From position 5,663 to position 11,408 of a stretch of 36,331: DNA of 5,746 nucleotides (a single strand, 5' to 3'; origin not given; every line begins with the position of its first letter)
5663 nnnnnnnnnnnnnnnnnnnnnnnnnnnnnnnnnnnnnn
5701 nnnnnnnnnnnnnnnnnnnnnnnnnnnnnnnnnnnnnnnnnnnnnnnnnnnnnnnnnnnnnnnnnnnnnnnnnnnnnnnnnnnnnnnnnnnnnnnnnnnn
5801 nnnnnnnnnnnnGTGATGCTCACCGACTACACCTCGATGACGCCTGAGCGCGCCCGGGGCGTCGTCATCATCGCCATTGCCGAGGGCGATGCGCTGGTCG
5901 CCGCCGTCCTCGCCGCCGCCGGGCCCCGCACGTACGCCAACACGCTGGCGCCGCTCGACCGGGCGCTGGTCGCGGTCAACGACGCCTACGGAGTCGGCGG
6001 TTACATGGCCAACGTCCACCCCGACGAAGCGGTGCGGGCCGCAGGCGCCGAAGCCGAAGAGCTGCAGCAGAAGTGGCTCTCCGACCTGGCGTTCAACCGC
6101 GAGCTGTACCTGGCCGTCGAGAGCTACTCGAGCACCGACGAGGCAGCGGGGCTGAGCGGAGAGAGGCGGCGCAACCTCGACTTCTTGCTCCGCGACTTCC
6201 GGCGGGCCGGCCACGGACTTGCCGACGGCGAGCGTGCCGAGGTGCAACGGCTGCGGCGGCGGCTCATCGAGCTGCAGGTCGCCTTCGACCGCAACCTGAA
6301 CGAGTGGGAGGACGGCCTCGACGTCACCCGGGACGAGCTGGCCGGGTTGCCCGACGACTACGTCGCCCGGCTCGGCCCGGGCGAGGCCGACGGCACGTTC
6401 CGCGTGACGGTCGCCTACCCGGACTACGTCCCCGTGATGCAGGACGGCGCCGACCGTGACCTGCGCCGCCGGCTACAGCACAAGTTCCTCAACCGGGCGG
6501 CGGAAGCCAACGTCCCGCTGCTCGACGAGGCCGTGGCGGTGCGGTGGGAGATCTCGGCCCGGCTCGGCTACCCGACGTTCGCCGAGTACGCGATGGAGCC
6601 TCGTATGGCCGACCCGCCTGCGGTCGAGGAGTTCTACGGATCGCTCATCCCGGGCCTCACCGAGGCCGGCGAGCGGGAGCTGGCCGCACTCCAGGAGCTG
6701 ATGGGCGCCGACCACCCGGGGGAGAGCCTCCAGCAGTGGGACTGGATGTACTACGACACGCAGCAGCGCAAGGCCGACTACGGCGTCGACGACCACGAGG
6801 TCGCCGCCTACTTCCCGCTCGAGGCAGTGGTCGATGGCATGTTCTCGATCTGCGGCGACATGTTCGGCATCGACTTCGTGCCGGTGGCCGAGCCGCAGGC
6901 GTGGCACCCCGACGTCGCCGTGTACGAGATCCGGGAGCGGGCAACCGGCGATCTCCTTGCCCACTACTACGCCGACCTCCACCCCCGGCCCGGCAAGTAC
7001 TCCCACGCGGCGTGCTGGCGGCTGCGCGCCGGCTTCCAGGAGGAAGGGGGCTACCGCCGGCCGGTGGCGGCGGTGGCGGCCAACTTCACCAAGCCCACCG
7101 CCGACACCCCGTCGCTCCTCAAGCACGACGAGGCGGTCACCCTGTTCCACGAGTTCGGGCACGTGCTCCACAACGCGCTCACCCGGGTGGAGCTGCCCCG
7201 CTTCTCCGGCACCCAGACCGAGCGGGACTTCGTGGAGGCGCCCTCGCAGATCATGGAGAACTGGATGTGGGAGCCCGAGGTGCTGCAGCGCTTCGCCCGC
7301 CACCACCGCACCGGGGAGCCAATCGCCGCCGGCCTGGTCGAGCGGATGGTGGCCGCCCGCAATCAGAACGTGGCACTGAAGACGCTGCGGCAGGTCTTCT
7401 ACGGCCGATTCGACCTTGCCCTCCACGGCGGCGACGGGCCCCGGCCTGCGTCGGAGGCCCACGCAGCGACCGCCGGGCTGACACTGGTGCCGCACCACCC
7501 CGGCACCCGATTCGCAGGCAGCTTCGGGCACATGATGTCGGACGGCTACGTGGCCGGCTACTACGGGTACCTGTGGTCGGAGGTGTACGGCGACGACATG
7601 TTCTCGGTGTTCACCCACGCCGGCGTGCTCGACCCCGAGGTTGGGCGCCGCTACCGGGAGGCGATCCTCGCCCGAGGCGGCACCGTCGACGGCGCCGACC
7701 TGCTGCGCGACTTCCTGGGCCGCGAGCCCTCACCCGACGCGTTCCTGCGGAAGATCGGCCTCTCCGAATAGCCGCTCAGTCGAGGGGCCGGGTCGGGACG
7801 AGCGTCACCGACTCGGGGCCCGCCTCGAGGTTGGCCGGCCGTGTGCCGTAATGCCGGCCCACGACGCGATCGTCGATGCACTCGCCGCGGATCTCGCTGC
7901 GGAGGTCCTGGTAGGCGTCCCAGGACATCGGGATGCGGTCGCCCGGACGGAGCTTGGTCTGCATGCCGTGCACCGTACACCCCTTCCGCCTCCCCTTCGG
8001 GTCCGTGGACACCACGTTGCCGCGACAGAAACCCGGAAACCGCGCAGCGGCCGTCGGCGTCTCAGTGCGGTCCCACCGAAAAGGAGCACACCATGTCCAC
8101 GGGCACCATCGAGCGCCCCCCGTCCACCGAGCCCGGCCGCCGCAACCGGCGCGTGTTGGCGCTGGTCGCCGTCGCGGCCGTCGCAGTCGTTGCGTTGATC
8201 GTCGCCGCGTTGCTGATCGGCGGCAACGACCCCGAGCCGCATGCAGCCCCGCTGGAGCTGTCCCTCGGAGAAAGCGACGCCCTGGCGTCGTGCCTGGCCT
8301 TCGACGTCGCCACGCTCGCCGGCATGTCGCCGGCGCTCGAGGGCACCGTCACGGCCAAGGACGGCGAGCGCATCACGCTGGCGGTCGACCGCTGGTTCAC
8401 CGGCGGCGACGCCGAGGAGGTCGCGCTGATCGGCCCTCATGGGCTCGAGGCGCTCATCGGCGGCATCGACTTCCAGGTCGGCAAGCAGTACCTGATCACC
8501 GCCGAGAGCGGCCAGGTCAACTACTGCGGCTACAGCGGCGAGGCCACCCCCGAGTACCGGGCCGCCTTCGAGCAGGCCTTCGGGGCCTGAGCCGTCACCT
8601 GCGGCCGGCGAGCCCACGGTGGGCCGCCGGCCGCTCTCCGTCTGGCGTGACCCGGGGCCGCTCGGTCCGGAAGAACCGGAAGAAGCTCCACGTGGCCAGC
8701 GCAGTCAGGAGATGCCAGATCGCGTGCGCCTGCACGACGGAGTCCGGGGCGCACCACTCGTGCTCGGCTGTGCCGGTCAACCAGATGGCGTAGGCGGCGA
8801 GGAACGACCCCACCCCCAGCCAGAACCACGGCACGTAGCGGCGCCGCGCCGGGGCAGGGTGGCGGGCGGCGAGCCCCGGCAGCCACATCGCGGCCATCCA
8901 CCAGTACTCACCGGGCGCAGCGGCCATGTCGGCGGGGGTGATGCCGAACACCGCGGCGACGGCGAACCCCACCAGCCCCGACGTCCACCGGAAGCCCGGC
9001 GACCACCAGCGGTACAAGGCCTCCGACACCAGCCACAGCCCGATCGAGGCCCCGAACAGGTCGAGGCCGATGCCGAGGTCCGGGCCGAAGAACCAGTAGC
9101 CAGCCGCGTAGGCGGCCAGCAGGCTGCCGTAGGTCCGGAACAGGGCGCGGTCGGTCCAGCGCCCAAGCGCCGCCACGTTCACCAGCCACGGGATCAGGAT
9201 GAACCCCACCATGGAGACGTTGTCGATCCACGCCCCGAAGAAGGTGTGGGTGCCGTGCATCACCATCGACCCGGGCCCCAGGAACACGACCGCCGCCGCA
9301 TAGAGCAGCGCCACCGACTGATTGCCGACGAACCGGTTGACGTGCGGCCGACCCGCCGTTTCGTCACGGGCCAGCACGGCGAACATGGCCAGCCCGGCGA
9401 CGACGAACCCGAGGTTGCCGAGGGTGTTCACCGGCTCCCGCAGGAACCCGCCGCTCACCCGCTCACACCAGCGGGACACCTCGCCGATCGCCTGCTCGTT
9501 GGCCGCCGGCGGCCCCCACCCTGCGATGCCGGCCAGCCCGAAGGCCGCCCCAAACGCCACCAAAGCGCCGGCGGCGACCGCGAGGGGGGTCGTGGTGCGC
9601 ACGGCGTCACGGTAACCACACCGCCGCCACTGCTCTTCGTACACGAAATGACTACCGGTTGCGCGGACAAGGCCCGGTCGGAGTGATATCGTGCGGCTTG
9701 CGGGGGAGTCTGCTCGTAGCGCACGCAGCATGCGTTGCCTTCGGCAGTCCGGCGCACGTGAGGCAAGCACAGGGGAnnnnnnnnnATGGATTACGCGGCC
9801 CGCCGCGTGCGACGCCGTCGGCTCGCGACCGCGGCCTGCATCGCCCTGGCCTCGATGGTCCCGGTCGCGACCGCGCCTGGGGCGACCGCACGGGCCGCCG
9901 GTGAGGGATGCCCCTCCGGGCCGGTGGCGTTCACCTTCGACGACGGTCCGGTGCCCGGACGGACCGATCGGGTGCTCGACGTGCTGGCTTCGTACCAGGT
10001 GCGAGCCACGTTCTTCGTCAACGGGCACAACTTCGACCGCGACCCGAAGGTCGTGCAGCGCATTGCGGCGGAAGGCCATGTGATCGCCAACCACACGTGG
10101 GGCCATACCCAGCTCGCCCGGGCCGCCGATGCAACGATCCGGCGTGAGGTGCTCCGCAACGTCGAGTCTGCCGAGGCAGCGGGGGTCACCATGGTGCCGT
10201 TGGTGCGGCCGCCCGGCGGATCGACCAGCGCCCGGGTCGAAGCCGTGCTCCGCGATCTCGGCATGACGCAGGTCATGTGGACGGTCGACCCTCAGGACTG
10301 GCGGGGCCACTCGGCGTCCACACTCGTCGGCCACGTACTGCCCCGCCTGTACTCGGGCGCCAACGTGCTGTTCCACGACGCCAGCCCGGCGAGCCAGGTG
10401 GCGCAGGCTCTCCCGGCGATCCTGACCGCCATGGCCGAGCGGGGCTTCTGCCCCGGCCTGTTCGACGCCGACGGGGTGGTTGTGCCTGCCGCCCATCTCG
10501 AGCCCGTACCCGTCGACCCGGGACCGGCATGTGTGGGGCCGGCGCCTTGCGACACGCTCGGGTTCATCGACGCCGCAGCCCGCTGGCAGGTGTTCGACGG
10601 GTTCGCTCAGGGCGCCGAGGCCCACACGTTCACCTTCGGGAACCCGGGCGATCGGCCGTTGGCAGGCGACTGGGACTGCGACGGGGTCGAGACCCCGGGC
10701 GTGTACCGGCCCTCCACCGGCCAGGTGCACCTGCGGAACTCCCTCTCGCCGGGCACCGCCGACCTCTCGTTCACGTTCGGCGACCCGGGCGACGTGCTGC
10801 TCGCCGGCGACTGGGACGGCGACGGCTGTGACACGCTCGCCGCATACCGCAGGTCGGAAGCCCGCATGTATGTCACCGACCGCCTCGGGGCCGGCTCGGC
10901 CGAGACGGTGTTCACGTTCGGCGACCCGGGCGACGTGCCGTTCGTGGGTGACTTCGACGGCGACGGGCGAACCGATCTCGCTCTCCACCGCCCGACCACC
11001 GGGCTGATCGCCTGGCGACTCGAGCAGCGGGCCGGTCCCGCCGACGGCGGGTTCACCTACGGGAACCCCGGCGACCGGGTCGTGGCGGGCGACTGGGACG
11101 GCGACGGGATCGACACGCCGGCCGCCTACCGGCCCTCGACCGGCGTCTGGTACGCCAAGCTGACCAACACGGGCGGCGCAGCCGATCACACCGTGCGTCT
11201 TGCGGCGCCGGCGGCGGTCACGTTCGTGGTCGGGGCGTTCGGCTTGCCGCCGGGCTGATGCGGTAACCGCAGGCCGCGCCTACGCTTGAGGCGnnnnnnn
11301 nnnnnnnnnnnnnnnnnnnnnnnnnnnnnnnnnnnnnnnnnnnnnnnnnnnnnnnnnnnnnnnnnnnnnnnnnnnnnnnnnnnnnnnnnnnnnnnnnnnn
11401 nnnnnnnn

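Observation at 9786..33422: Four paralogous secreted proteins share a ~230-aa 'FGxPGD-x4-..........-x3-YR' repeat module fused to different cell-envelope domains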

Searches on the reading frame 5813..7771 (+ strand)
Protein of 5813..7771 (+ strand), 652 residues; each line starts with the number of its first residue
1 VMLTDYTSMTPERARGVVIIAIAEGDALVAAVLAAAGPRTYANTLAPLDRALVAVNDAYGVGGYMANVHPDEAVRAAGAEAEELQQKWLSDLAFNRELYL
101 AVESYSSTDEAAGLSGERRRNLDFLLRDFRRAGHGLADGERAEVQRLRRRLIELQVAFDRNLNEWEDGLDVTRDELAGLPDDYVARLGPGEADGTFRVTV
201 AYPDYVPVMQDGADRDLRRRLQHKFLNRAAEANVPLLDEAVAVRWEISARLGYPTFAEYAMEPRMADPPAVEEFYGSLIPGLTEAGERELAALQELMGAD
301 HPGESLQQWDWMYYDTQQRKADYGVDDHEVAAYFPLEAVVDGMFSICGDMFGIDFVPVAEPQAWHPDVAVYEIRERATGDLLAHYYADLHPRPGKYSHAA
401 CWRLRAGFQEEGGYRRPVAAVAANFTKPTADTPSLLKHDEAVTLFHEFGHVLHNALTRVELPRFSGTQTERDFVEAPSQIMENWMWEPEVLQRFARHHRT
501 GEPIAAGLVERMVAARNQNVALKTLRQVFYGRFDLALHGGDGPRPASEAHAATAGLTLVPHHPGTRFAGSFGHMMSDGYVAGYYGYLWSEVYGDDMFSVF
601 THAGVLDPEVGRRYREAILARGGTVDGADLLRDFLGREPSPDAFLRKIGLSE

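Call 23: search_protein_families(library=pfam, proteins=[window:5813-7771:+], max_evalue=0.01)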
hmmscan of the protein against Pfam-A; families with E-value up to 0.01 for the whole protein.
window:5813-7771:+ (652 aa): 2 families
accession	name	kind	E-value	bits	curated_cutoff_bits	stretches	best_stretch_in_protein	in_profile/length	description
PF01432.26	Peptidase_M3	-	1.6e-124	417.2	27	1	209-649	2-456/457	Peptidase family M3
PF19310.4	TOP_N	-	0.0026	18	27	1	39-141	21-123/123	Neurolysin/Thimet oligopeptidase, N-terminal domain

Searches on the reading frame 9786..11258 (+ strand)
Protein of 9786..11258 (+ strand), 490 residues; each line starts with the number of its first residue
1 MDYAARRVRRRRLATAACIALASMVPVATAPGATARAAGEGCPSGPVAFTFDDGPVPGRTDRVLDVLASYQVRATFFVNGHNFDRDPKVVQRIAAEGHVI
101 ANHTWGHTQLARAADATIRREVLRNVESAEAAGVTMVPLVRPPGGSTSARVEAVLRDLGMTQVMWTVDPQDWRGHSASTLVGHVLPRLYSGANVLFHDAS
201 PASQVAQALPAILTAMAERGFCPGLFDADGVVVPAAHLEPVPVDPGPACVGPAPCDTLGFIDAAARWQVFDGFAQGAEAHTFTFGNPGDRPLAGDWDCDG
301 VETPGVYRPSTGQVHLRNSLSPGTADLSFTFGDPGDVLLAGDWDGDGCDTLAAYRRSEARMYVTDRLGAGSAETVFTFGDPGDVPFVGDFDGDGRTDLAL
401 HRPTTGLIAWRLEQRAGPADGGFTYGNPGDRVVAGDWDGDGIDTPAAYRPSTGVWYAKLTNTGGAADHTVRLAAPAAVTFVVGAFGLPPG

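Call 7: search_protein_families(library=pfam, proteins=[window:9786-11258:+], max_evalue=1)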
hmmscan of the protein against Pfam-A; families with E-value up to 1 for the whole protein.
window:9786-11258:+ (490 aa): 4 families
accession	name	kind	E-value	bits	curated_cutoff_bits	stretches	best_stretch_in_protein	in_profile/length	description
PF01522.26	Polysacc_deac_1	-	5.1e-33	114.1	23.1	1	45-163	7-124/124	Polysaccharide deacetylase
PF13517.12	FG-GAP_3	-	0.00019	22.4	26.9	1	342-399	1-60/61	FG-GAP-like repeat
PF01839.29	FG-GAP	-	0.006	16.9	22.1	1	387-399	7-19/37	FG-GAP repeat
PF19419.5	DUF5983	-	0.12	13.1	27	0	197-235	46-84/90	Family of unknown function (DUF5983) C-terminal domain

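Call 8: search_protein_families(library=ncbifam, proteins=[window:9786-11258:+], max_evalue=1)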
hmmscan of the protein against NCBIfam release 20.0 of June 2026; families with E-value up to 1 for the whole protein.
window:9786-11258:+ (490 aa): 10 families
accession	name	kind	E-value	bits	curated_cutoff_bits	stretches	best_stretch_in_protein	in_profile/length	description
TIGR02764.1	spore_ybaN_pdaB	equivalog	6.4e-38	130.4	237.4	1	47-221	8-182/191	polysaccharide deacetylase family sporulation protein PdaB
TIGR04243.1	nodulat_NodB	equivalog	3.3e-37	127.9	240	1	47-207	4-165/197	chitooligosaccharide deacetylase NodB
TIGR02884.1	spore_pdaA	equivalog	1.4e-32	113.2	298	1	48-221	40-215/224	delta-lactam-biosynthetic de-N-acetylase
NF045821.1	PgAcgDacpgdA1_Bac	equivalog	4.7e-30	104.4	400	1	46-208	89-250/282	peptidoglycan-N-acetylglucosamine deacetylase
NF045820.1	PgAcgDacpgdA_Strep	equivalog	1.2e-28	100.2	800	1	47-221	270-439/463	peptidoglycan-N-acetylglucosamine deacetylase PgdA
TIGR02873.1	spore_ylxY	hypoth_equivalog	8.7e-28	97.3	391.5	1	61-222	101-259/268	probable sporulation protein, polysaccharide deacetylase family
NF045822.1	PgAcgDacpgdA2_Bac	equivalog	3.7e-17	62.5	400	1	49-221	74-253/274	peptidoglycan-N-acetylglucosamine deacetylase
TIGR03006.1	pepcterm_polyde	equivalog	6.2e-13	48.5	276.2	1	59-132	35-108/272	XrtA system polysaccharide deacetylase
NF050820.1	PolSacchBiosHfsH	equivalog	8.1e-07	29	400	1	45-154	34-150/249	oligosaccharide deacetylase HfsH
TIGR03212.1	uraD_N-term-dom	equivalog_domain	0.11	11.6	424.6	1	62-127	81-146/297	allantoinase PuuE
